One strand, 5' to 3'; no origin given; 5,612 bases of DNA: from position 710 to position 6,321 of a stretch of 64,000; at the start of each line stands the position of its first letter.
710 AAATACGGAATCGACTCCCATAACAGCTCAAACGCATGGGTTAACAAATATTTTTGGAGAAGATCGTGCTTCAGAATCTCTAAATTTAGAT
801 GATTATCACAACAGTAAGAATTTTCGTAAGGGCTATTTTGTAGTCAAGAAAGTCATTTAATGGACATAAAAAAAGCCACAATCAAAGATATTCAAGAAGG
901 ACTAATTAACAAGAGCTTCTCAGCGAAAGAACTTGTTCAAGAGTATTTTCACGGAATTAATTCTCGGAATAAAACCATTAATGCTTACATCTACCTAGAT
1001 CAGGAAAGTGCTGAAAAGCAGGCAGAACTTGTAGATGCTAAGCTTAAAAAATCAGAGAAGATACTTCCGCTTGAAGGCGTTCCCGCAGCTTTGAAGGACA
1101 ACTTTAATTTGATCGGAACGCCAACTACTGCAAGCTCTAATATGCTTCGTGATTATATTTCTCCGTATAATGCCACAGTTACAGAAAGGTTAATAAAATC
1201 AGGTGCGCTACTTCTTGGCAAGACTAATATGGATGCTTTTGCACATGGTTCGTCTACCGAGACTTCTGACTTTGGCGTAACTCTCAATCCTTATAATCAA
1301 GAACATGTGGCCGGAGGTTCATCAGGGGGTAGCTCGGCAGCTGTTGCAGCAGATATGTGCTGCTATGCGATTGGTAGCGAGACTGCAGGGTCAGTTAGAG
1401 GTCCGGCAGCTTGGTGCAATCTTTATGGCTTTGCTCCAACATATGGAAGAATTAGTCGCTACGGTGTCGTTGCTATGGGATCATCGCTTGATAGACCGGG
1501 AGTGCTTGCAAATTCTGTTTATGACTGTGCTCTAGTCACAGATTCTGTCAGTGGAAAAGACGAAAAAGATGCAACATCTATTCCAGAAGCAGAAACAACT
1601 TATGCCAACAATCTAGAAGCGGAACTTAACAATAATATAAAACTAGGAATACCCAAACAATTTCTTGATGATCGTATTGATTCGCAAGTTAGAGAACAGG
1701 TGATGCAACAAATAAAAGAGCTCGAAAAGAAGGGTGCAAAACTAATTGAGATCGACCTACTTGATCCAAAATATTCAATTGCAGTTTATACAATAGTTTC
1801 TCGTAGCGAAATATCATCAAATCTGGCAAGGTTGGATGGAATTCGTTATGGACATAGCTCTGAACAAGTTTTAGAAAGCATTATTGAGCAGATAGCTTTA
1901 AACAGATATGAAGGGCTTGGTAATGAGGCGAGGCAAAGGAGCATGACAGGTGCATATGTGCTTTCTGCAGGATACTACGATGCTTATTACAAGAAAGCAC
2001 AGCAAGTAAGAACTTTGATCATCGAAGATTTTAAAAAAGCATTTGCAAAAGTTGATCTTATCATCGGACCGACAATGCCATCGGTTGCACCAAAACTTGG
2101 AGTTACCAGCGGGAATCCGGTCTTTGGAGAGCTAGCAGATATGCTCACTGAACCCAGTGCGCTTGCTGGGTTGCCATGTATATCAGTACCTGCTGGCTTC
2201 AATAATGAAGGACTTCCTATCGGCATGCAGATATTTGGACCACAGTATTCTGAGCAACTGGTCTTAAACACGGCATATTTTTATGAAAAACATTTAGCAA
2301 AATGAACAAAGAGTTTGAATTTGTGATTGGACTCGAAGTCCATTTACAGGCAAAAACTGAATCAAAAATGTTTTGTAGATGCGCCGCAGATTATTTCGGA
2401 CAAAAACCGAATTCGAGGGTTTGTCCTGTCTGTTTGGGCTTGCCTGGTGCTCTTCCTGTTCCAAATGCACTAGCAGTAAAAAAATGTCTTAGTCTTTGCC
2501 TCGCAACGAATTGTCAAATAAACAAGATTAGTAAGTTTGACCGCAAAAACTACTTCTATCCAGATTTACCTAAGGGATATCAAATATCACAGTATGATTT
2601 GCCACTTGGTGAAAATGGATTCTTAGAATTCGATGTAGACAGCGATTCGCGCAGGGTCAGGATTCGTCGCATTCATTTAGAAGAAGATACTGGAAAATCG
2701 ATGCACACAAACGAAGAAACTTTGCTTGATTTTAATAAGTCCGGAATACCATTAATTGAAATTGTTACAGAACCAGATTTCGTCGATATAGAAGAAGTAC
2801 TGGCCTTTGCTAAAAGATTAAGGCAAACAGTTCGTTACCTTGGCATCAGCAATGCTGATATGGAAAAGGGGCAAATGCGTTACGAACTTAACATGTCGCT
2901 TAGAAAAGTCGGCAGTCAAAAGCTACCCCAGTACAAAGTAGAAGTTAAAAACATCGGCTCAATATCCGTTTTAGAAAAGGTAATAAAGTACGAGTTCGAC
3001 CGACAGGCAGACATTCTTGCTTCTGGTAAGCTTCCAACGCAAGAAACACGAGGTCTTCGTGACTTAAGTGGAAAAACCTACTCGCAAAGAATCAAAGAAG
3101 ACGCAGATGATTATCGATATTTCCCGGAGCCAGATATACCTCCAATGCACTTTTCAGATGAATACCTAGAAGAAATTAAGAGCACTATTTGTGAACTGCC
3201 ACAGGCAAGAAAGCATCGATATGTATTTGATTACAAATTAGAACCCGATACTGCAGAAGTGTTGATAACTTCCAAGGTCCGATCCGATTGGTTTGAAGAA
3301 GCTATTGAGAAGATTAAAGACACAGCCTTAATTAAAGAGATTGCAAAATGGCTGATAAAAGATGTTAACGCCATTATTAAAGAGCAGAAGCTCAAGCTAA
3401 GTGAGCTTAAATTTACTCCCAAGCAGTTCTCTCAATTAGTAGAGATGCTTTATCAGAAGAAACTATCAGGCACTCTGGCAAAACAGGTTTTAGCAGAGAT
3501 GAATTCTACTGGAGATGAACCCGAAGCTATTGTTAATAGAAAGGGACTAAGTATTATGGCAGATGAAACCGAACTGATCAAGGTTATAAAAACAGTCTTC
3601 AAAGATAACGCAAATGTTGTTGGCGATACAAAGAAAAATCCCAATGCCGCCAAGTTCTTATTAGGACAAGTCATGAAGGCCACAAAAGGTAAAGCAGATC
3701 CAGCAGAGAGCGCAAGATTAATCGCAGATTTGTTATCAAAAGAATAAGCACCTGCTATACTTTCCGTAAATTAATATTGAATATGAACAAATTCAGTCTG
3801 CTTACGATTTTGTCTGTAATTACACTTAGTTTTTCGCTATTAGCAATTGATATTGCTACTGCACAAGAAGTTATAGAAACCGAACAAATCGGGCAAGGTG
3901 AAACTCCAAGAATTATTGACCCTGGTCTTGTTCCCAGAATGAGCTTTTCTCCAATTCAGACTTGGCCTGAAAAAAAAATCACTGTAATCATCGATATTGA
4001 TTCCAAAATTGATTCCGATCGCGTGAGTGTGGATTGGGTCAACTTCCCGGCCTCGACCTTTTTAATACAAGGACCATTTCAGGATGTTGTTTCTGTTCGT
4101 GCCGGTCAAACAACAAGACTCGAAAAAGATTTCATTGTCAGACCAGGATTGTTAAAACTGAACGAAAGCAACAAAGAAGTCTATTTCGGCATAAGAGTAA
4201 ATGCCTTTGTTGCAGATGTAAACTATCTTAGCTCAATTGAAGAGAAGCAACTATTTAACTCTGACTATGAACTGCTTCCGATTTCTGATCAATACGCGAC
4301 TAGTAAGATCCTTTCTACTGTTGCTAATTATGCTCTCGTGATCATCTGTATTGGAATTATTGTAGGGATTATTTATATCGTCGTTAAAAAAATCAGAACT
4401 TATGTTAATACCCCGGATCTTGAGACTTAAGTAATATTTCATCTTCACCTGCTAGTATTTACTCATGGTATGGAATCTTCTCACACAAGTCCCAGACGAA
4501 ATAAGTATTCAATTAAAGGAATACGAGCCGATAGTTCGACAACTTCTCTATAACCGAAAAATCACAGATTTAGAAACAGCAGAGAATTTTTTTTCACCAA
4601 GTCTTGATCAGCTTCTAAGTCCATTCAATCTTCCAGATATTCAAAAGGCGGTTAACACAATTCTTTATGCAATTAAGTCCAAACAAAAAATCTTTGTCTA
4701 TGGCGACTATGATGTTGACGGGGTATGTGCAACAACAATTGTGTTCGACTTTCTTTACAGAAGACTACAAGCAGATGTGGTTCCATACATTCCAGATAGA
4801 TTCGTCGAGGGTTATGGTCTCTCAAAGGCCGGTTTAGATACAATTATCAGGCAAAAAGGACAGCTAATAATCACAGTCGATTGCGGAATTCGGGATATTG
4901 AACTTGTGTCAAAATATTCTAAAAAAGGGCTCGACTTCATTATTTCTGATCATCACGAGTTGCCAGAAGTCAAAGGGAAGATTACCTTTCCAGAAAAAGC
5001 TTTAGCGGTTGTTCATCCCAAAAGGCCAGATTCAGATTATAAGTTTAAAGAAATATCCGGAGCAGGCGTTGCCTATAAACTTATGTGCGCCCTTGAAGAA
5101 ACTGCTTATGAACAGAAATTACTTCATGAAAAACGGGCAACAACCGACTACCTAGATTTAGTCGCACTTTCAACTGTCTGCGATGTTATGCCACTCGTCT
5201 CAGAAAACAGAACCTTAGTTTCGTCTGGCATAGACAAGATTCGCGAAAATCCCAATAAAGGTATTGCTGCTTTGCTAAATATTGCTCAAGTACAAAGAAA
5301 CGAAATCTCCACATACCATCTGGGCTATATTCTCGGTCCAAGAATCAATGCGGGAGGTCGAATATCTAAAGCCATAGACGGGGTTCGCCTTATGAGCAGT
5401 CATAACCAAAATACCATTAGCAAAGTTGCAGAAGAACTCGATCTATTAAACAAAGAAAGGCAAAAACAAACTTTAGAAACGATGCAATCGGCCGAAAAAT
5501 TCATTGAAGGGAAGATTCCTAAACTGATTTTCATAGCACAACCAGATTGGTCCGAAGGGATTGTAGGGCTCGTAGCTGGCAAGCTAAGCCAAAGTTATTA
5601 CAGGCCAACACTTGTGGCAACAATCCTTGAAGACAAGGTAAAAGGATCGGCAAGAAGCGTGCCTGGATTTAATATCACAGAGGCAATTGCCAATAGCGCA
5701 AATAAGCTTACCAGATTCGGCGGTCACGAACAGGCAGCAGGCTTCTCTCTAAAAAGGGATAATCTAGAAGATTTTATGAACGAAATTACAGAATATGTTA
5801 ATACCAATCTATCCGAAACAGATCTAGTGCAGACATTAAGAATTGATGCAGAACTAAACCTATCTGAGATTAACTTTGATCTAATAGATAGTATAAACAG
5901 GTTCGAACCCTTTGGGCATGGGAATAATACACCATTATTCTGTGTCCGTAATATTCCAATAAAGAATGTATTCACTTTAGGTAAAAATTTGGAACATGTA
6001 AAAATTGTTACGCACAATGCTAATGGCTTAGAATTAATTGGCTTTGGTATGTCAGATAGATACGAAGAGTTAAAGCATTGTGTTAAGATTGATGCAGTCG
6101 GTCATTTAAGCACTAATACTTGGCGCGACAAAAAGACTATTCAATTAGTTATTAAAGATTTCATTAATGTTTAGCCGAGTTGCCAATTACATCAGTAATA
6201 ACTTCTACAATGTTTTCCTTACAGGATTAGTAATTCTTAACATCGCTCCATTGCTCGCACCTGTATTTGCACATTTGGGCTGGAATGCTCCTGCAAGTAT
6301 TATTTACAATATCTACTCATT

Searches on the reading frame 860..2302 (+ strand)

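Call 65: search_protein_families(library=pfam, proteins=[window:860-2302:+], max_evalue=0.00001)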
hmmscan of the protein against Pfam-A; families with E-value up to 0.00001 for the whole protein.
window:860-2302:+ (481 aa): 1 family
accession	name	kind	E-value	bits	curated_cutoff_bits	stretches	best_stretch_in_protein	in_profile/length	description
PF01425.27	Amidase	-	1.6e-131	439.9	27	1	24-469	1-445/445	Amidase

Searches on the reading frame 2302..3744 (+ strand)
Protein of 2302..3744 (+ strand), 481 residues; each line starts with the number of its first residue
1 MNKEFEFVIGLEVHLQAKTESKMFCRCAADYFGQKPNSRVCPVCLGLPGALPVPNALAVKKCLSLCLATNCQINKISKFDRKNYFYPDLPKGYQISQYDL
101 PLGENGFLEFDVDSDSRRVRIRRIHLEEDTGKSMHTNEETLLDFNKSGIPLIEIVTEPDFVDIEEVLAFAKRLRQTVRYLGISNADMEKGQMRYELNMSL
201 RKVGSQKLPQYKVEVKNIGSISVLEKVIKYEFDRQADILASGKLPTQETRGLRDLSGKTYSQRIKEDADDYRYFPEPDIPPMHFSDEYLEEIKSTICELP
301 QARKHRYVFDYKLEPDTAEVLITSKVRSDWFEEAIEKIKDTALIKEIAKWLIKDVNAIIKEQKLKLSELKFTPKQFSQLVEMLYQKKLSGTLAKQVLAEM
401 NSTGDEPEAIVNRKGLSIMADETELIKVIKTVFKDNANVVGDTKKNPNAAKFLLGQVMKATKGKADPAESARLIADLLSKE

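Call 65: search_protein_families(library=pfam, proteins=[window:2302-3744:+], max_evalue=0.00001)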
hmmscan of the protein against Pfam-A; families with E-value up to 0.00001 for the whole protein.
window:2302-3744:+ (481 aa): 2 families
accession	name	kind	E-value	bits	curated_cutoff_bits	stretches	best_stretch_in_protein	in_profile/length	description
PF02934.20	GatB_N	-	4.1e-108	361.2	23.4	1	8-290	2-277/277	GatB/GatE catalytic domain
PF02637.23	GatB_Yqey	-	6.3e-37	127.1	27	1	329-478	1-148/148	GatB domain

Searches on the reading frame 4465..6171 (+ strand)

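Call 65: search_protein_families(library=pfam, proteins=[window:4465-6171:+], max_evalue=0.00001)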
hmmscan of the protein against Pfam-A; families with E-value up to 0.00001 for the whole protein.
window:4465-6171:+ (569 aa): 3 families
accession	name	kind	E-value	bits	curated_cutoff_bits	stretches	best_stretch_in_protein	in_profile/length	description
PF17768.7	RecJ_OB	-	4.5e-29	101.1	27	1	460-565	1-107/107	RecJ OB domain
PF01368.27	DHH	-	5.8e-25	88.4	28.1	1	75-236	1-124/125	DHH family, N-terminal domain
PF02272.25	DHHA1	-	5e-14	53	25.9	1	357-446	7-101/102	DHHA1 domain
